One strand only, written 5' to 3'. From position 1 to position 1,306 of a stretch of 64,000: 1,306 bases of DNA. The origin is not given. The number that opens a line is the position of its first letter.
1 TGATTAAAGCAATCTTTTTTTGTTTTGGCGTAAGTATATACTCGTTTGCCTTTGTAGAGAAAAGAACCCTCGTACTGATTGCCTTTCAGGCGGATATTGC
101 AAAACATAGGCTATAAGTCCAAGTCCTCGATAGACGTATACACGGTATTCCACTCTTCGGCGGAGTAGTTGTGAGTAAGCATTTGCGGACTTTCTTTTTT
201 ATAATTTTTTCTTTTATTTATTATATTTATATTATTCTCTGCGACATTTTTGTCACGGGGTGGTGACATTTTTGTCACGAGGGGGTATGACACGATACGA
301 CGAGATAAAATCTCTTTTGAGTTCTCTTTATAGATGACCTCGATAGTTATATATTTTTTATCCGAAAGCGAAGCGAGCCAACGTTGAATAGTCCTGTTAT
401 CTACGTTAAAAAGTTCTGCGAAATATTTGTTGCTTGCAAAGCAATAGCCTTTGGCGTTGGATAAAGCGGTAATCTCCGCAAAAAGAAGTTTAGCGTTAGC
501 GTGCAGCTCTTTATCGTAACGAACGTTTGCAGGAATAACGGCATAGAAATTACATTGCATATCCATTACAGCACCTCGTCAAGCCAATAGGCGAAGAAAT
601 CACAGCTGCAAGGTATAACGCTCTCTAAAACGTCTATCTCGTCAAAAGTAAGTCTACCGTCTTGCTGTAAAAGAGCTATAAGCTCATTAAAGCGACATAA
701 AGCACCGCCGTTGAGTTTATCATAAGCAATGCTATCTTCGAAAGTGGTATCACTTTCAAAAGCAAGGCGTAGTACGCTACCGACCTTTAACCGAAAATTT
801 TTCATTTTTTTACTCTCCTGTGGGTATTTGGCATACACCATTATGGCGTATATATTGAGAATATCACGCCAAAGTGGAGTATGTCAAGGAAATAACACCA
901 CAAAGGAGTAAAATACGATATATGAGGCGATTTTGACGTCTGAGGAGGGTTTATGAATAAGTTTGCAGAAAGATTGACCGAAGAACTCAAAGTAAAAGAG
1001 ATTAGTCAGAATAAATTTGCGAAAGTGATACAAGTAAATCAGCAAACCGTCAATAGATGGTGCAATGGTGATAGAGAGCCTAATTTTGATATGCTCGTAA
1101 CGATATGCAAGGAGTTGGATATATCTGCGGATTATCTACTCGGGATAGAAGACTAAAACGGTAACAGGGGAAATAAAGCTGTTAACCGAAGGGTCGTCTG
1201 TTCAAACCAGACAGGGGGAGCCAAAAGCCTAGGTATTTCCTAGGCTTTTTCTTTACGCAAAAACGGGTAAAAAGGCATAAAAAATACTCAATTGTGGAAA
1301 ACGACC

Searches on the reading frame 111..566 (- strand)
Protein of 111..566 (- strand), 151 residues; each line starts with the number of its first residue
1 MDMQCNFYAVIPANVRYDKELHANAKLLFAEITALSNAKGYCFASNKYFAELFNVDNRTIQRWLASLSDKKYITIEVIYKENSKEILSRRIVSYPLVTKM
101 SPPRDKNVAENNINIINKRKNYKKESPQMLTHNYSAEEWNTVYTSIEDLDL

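Call 67: search_protein_families(library=pfam, proteins=[window:111-566:-], max_evalue=0.01)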
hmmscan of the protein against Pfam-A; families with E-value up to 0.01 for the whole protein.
window:111-566:- (151 aa): 1 family
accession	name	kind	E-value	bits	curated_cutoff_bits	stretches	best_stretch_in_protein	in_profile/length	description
PF13730.12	HTH_36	-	6.3e-14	52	25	1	20-73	2-55/55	Helix-turn-helix domain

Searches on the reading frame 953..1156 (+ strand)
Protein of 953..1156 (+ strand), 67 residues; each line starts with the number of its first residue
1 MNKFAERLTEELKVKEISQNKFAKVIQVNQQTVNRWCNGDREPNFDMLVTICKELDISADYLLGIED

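Call 56: search_protein_families(library=pfam, proteins=[window:953-1156:+], max_evalue=0.01)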
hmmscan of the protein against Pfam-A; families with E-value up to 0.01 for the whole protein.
window:953-1156:+ (67 aa): 7 families
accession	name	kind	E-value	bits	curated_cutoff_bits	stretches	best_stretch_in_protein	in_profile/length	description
PF01381.28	HTH_3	-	2.6e-12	47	23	1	16-62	9-55/55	Helix-turn-helix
PF13443.12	HTH_26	-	1.2e-08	35.5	22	1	7-62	1-57/63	Cro/C1-type HTH DNA-binding domain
PF12844.13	HTH_19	-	1e-05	25.8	30.2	1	6-63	2-59/64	Helix-turn-helix domain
PF07022.19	Phage_CI_repr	-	4.5e-05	24.1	22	1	6-64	4-59/65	Bacteriophage CI repressor helix-turn-helix domain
PF15124.11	FANCD2OS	-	0.0019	18.9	27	1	7-55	111-153/175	FANCD2 opposite strand protein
PF13560.12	HTH_31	-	0.0027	18.4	27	1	17-55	15-54/64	Helix-turn-helix domain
PF02376.21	CUT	-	0.0082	16.6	24.4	1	3-27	9-33/79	CUT domain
